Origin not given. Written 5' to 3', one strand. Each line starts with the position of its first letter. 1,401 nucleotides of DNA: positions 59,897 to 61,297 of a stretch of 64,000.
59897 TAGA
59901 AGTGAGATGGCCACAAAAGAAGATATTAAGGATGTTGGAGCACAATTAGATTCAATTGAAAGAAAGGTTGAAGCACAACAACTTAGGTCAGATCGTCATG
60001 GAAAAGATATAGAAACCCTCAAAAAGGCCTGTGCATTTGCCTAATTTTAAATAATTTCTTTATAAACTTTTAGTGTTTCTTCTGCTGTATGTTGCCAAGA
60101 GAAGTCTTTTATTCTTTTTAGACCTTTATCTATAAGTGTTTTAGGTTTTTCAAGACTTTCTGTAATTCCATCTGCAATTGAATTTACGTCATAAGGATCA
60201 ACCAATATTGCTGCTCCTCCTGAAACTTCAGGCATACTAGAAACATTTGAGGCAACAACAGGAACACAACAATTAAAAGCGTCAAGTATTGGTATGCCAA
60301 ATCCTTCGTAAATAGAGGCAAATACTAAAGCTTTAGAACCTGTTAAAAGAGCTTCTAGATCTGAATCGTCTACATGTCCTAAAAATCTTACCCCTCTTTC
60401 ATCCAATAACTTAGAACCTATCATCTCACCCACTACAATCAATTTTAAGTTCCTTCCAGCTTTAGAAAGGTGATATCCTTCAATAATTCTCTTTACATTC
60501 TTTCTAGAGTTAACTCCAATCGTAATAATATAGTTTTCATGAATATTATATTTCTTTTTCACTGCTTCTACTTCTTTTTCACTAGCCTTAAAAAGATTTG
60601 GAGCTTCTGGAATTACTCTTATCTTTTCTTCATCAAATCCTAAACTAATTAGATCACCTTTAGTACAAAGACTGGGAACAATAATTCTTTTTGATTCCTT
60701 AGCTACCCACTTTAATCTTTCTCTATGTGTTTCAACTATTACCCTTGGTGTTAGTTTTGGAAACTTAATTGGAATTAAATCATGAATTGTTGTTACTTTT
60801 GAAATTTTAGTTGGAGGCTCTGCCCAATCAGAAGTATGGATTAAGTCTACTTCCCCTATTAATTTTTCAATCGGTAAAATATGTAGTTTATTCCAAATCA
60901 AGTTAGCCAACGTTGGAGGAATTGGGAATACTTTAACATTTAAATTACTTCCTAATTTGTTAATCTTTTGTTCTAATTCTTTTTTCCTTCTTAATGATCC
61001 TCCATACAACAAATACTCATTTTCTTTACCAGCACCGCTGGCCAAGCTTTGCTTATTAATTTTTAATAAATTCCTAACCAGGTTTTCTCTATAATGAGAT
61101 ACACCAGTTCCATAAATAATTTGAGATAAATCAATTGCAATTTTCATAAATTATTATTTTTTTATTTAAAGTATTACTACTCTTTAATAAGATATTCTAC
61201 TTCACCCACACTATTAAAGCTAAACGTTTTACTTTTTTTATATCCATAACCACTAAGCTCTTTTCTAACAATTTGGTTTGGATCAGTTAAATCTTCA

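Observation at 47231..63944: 17-kb Wzx/Wzy-type glycan biosynthesis island with three GT-C (ArnT/PMT-like) enzymes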

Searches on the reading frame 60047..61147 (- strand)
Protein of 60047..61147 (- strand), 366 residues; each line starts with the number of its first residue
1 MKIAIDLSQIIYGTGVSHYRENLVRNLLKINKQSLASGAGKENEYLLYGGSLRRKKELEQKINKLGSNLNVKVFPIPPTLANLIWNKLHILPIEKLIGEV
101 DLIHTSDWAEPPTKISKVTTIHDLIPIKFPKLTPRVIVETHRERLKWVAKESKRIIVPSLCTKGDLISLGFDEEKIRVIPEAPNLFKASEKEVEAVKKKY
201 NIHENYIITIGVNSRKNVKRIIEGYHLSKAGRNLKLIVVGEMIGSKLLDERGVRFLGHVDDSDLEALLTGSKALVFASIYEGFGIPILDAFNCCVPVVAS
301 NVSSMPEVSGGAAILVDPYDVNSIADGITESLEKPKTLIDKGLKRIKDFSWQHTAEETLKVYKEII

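Call 4: search_protein_families(library=pfam, proteins=[window:60047-61147:-], max_evalue=0.01)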
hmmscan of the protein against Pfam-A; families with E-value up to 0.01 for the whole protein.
window:60047-61147:- (366 aa): 4 families
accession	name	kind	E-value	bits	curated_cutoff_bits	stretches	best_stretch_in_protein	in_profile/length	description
PF00534.26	Glycos_transf_1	-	1.4e-24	87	26.4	1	197-337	6-161/172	Glycosyl transferases group 1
PF13692.12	Glyco_trans_1_4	-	1e-20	74.9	27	1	206-333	3-141/142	Glycosyl transferases group 1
PF13439.12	Glyco_transf_4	-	1.4e-11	45.2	28.5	1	62-180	37-163/170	Glycosyltransferase Family 4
PF20706.3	GT4-conflict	-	0.0027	17.2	26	1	260-303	271-314/385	Family 4 Glycosyltransferase in conflict systems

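Call 83: search_protein_families(library=ncbifam, proteins=[window:60047-61147:-], max_evalue=0.00001)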
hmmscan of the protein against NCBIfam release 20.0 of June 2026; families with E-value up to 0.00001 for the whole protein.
window:60047-61147:- (366 aa): 15 families
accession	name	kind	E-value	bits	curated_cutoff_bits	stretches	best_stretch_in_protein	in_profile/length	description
TIGR04047.1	MSMEG_0565_glyc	hypoth_equivalog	9.6e-23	80.9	259.85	1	253-364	259-373/373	MSMEG_0565 family glycosyltransferase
TIGR02149.1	glgA_Coryne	subfamily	7.8e-17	61.5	302.4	1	118-366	110-391/391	glycogen synthase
TIGR03999.1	thiol_BshA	equivalog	7.4e-14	51.5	273.7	1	146-365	139-373/375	N-acetyl-alpha-D-glucosaminyl L-malate synthase BshA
NF053787.1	GlcN_PG_synth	equivalog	1.1e-13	50.8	480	1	147-365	139-359/361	N-acetylglucosaminyl phosphatidylglycerol synthase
NF041876.1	EPS_EpsE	equivalog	3.7e-11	42.9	400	1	251-339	276-366/389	exopolysaccharide biosynthesis GT4 family glycosyltransferase EpsE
TIGR03449.1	mycothiol_MshA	equivalog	4e-11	42.4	462.5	1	247-365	280-403/406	D-inositol-3-phosphate glycosyltransferase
NF041010.1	glycosy_Agl16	equivalog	7.3e-11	41.5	575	1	146-365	128-351/352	glycosylation protein Agl16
NF038295.1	EPS_HpsP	equivalog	7.5e-11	41.6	550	1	255-366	272-388/388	hormogonium polysaccharide biosynthesis glycosyltransferase HpsP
TIGR03088.1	stp2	hypoth_equivalog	1.7e-10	40.5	409.05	1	231-365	227-373/374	TIGR03088 family PEP-CTERM/XrtA system glycosyltransferase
NF047684.1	TeichurnBiosyTuaC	equivalog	5.6e-08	32.1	550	1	186-365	199-389/391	teichuronic acid biosynthesis protein TuaC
NF053513.1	Gtran_IagA_BgsA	equivalog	6.7e-08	31.9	460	1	141-365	95-331/333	LTA glycolipid anchor biosynthesis glycosyltransferase, IagA/BgsA family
NF050063.1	ProtGlycPglJ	equivalog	3.9e-07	29.6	500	1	154-360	147-361/363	N-acetylgalactosamine-N,N'-diacetylbacillosaminyl-diphospho-undecaprenol 4-alpha-N-acetylgalactosaminyltransferase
NF049987.1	DaglGlyslTfaseDgs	equivalog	6.3e-07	28.6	500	1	135-366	85-328/332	processive diacylglycerol alpha-glucosyltransferase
TIGR04157.1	glyco_rSAM_CFB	subfamily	6.4e-07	28.7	400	1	103-308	122-338/406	TIGR04157 family glycosyltransferase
NF038298.1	EPS_HpsO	equivalog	9.6e-06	24.6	575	0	273-366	291-388/388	hormogonium polysaccharide biosynthesis glycosyltransferase HpsO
